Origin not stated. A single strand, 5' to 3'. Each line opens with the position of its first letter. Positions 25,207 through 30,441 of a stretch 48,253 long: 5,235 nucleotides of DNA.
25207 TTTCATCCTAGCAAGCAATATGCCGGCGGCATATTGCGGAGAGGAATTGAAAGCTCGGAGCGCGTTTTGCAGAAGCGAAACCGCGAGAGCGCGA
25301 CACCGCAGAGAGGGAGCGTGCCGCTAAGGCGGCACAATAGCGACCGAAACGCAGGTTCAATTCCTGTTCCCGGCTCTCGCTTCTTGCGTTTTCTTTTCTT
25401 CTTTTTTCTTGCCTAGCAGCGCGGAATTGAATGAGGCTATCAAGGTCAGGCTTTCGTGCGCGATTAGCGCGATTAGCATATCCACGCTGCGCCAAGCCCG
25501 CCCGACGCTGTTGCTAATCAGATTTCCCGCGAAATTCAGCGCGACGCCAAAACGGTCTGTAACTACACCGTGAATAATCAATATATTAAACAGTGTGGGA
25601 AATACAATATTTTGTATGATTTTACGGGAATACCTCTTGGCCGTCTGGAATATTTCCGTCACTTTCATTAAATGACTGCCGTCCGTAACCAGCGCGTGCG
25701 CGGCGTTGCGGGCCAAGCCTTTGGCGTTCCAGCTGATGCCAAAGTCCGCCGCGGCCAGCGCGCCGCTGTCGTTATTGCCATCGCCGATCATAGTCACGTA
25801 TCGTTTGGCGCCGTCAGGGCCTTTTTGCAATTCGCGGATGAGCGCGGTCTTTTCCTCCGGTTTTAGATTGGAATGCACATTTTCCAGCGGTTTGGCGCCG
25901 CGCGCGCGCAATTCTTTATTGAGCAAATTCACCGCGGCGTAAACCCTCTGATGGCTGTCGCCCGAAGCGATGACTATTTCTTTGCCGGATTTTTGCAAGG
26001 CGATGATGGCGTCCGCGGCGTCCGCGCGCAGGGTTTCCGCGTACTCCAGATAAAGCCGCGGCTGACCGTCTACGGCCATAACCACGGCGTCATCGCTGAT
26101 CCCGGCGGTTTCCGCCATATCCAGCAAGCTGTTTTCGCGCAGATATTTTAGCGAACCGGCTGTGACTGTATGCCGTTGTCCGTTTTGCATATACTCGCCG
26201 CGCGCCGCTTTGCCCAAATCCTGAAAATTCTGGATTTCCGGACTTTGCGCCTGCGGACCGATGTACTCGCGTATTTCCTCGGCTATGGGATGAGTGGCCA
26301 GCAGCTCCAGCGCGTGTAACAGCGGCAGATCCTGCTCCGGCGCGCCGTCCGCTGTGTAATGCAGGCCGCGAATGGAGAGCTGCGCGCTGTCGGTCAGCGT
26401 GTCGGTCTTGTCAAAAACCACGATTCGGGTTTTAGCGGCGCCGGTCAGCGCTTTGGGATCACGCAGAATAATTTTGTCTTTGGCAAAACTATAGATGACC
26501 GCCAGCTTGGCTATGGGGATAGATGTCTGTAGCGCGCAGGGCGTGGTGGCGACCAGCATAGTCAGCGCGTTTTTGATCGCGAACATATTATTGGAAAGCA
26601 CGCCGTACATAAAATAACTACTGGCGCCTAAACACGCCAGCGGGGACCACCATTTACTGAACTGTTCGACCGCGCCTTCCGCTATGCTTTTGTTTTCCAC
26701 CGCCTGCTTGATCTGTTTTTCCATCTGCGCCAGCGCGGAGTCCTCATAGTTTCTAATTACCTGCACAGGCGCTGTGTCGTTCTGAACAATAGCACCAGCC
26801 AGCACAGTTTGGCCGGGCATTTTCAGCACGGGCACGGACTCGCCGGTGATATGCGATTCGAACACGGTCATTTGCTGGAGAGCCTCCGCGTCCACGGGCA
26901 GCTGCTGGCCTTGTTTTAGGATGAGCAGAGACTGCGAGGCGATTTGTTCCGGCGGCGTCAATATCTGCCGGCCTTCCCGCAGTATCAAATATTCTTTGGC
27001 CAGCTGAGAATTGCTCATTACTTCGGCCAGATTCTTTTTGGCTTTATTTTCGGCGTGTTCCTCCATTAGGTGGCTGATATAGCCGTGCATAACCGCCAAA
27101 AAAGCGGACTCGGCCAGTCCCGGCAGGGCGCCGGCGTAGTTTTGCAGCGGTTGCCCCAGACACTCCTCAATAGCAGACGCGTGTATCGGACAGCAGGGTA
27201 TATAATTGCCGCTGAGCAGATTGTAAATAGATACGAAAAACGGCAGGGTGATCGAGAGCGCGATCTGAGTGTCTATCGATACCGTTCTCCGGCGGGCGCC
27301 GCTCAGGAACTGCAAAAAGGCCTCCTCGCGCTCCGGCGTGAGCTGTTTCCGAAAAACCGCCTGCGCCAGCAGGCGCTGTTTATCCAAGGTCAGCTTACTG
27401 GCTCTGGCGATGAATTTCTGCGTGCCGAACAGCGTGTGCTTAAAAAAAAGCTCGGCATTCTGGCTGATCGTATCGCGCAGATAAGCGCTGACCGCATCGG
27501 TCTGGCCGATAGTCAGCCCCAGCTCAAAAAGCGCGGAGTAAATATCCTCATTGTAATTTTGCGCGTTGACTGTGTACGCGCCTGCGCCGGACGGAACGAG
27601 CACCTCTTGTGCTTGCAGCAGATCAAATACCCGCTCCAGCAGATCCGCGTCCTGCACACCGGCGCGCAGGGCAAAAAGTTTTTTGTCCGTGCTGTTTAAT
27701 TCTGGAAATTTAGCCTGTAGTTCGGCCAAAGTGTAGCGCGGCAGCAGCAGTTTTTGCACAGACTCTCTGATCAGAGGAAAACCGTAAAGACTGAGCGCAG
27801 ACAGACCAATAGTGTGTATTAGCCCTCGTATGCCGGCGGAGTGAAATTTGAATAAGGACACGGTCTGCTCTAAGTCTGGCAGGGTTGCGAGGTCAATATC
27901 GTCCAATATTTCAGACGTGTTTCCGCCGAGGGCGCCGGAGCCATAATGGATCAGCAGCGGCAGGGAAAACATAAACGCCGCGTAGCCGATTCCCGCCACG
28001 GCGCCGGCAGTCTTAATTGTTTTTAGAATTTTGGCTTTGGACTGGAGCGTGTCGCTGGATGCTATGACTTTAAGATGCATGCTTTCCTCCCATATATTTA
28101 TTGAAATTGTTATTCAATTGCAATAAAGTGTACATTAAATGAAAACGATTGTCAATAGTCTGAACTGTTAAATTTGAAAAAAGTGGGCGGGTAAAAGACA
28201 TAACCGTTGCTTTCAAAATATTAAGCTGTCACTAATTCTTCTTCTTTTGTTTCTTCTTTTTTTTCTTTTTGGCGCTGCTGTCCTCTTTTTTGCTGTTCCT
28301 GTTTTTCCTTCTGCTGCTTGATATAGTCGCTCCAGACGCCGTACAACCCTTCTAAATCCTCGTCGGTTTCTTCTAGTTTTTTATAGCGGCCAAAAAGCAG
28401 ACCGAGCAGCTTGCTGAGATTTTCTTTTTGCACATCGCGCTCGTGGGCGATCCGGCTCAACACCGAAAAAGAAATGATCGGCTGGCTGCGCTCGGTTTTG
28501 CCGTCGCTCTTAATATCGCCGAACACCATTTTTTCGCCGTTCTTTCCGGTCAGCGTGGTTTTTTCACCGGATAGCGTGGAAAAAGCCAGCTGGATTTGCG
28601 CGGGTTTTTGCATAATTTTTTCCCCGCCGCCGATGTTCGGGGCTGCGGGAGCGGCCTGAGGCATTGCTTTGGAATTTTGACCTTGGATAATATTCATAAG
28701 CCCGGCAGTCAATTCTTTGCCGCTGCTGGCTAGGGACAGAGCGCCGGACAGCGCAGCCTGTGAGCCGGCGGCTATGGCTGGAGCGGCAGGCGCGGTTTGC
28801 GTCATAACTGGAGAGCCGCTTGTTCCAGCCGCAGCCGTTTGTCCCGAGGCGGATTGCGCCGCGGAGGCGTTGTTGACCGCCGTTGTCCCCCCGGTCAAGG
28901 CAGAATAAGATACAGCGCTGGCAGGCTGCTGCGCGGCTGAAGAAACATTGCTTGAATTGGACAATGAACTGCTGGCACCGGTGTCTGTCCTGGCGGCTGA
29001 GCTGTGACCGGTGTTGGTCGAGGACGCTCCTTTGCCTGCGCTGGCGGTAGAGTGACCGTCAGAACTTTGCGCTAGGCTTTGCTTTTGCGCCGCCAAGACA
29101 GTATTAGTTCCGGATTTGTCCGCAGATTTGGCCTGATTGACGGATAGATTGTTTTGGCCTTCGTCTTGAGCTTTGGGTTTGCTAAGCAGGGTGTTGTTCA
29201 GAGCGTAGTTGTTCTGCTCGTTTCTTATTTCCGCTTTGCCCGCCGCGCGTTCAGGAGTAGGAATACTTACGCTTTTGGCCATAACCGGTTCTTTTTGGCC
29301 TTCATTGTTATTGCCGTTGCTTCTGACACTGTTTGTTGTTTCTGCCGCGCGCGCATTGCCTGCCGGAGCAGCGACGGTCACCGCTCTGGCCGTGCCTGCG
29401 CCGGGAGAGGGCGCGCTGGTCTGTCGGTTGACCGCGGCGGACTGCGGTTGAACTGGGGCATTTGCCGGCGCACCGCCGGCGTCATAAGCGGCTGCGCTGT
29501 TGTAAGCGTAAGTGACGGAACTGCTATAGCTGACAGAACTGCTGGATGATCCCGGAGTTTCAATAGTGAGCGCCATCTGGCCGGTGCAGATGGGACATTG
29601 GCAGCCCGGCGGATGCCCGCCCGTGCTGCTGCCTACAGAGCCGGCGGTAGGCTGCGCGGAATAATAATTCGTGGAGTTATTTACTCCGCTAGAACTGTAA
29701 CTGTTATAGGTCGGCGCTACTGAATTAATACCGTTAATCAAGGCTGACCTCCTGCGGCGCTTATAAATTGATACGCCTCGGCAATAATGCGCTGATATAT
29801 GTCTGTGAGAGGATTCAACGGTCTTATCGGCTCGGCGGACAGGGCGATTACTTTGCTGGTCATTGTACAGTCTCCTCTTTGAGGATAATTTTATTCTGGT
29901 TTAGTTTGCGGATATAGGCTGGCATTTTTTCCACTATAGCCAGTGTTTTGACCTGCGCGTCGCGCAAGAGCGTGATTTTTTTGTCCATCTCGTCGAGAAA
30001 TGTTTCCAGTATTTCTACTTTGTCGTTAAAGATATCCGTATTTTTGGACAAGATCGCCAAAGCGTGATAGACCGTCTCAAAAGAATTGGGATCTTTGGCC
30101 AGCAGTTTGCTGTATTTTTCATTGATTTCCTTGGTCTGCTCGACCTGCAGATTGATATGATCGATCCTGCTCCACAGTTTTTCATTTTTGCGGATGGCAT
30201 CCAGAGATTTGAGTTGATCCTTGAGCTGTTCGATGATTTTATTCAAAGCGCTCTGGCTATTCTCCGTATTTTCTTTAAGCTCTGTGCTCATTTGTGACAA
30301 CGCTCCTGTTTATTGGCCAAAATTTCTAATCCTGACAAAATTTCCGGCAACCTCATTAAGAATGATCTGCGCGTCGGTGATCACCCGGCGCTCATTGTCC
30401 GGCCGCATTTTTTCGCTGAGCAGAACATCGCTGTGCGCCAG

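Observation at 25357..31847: Fur-linked, translationally coupled chain of orphan genes feeding into a divergent P1B ATPase: candidate undescribed metal-handling module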

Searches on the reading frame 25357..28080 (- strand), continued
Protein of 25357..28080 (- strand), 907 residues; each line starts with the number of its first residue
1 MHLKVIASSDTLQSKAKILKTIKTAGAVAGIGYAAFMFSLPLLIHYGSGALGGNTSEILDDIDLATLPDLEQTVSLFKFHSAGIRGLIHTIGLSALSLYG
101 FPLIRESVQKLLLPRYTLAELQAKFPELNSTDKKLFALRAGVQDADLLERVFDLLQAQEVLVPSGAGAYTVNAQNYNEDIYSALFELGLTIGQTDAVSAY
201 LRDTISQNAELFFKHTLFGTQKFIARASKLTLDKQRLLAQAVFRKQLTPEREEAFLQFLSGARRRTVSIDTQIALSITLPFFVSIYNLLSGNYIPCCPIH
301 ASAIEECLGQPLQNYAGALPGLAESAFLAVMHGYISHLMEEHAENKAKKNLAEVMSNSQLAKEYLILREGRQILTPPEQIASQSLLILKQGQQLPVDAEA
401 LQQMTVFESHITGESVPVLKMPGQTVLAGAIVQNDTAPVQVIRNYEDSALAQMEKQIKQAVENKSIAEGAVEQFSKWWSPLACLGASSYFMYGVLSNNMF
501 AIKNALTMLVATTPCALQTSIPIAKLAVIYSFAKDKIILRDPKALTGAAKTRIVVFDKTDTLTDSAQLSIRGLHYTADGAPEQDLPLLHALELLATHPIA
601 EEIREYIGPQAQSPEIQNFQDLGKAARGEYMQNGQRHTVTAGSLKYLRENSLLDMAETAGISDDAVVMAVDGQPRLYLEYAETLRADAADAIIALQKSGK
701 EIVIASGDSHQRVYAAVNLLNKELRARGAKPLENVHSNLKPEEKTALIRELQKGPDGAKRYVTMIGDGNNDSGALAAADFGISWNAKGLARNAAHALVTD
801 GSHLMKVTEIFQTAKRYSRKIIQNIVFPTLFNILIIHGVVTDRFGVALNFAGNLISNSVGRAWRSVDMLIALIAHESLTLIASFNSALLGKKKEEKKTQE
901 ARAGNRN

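Call 41: find_encoding_contigs(protein=P0016, flank=10000, max_places=2)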
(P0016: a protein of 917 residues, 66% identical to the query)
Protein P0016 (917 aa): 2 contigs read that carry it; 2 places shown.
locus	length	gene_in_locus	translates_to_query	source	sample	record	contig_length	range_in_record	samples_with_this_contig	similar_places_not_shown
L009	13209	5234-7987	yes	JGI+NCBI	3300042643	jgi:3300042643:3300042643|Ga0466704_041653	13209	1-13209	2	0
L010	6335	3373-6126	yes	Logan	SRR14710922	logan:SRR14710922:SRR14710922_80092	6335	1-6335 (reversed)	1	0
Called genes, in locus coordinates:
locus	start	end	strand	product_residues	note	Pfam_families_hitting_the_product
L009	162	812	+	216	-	PF18812:PBECR3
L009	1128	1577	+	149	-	PF01475:FUR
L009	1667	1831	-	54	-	-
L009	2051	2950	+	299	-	-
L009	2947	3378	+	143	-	-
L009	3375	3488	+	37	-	-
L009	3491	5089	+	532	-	-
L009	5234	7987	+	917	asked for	PF00122:E1-E2_ATPase, PF00702:Hydrolase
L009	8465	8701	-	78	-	PF18451:CdiA_C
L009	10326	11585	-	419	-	PF02347:GDC-P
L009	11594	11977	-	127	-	PF01597:GCV_H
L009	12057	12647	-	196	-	PF14464:Prok-JAB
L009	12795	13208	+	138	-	PF16930:Porin_5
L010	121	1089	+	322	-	-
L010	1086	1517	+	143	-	-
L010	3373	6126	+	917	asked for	PF00122:E1-E2_ATPase, PF00702:Hydrolase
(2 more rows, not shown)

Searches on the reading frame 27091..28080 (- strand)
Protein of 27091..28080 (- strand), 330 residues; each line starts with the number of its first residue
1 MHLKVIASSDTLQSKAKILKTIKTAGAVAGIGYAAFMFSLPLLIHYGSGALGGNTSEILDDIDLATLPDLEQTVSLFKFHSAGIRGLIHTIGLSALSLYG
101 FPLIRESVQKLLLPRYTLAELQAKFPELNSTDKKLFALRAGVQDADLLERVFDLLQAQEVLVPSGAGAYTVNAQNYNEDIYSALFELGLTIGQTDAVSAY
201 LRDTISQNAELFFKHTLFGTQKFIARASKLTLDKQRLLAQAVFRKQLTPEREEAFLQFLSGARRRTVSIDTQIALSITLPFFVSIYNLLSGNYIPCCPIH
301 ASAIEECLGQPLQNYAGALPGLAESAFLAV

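Call 45: search_protein_families(library=phrogs, proteins=[window:27091-28080:-], max_evalue=0.1)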
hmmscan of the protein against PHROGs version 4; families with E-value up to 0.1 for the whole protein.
window:27091-28080:- (330 aa): 0 families

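Call 46: search_protein_families(library=padloc, proteins=[window:27091-28080:-], max_evalue=0.1)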
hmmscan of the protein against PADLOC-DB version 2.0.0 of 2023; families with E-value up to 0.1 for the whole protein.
window:27091-28080:- (330 aa): 0 families

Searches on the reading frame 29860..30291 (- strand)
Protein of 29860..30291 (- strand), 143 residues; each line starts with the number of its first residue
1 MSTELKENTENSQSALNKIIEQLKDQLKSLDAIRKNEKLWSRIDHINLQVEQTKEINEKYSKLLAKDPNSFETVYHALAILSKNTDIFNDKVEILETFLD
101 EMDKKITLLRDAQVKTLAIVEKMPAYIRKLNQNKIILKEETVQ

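Call 3: search_protein_families(library=pfam, proteins=[window:29860-30291:-], max_evalue=0.1)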
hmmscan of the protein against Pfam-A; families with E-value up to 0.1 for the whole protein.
window:29860-30291:- (143 aa): 5 families
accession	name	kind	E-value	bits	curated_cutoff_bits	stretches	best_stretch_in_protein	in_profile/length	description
PF07889.17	DUF1664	-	0.0069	16.9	34.6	1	13-96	40-121/124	Protein of unknown function (DUF1664)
PF13094.11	CENP-Q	-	0.021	15.4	28.5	0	86-140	25-79/162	CENP-Q, a CENPA-CAD centromere complex subunit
PF06009.19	Laminin_II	-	0.022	15.2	33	1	8-55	56-104/138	Laminin Domain II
PF18041.7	MapZ_EC1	-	0.025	15.3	33.1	1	17-66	43-92/129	MapZ extracellular domain 1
PF14712.11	Snapin_Pallidin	-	0.071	14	29.6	0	8-39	24-57/89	Snapin/Pallidin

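Call 4: search_protein_families(library=ncbifam, proteins=[window:29860-30291:-], max_evalue=0.1)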
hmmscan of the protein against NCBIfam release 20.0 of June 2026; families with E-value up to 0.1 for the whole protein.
window:29860-30291:- (143 aa): 1 family
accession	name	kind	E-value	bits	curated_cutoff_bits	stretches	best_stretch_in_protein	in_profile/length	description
NF007793.0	PRK10490.1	equivalog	0.019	13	1123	1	15-138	222-343/895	two-component system sensor histidine kinase KdpD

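Call 45: search_protein_families(library=phrogs, proteins=[window:29860-30291:-], max_evalue=0.1)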
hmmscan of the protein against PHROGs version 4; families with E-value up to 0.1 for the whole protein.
window:29860-30291:- (143 aa): 8 families
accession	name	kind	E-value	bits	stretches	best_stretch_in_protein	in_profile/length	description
phrog_16091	-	unknown function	0.0031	18.7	1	51-123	59-128/131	-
phrog_21850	-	unknown function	0.0089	16.3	1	2-100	167-263/365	-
phrog_3550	-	unknown function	0.013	16.8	0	20-63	4-44/79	-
phrog_12085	-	unknown function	0.036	15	0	65-133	83-146/190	-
phrog_9403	-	unknown function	0.056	14.3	0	17-112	59-146/167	-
phrog_937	-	other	0.057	14.8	0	8-60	33-84/115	hemolysin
phrog_25099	-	unknown function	0.062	14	1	14-62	40-87/185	-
phrog_1538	-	tail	0.065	12.9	1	11-132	187-320/811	tail length tape measure protein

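Call 46: search_protein_families(library=padloc, proteins=[window:29860-30291:-], max_evalue=0.1)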
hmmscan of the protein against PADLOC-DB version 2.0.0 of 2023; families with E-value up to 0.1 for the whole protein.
window:29860-30291:- (143 aa): 0 families

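Call 96: search_solved_structures(query=A5, max_evalue=1)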
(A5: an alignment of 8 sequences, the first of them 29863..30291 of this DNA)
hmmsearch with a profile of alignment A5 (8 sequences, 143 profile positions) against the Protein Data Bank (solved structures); distinct sequences matched with E-value up to 1: 5.
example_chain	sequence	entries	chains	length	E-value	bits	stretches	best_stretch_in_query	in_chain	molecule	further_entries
6wvs_A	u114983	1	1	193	0.00066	22.7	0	94-121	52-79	DeNovoTIM15 hyperstable de novo TIM barrel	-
2nd9_A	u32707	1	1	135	0.14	15.1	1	12-62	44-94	Mid-cell-anchored protein Z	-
6yfr_AA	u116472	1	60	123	0.38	13.8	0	80-105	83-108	coat protein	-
6nz3_A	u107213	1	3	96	0.51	13.4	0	13-31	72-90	Design construct XAA_GGHN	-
6zdq_A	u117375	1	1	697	0.84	12.6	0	41-97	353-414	Telomerase reverse transcriptase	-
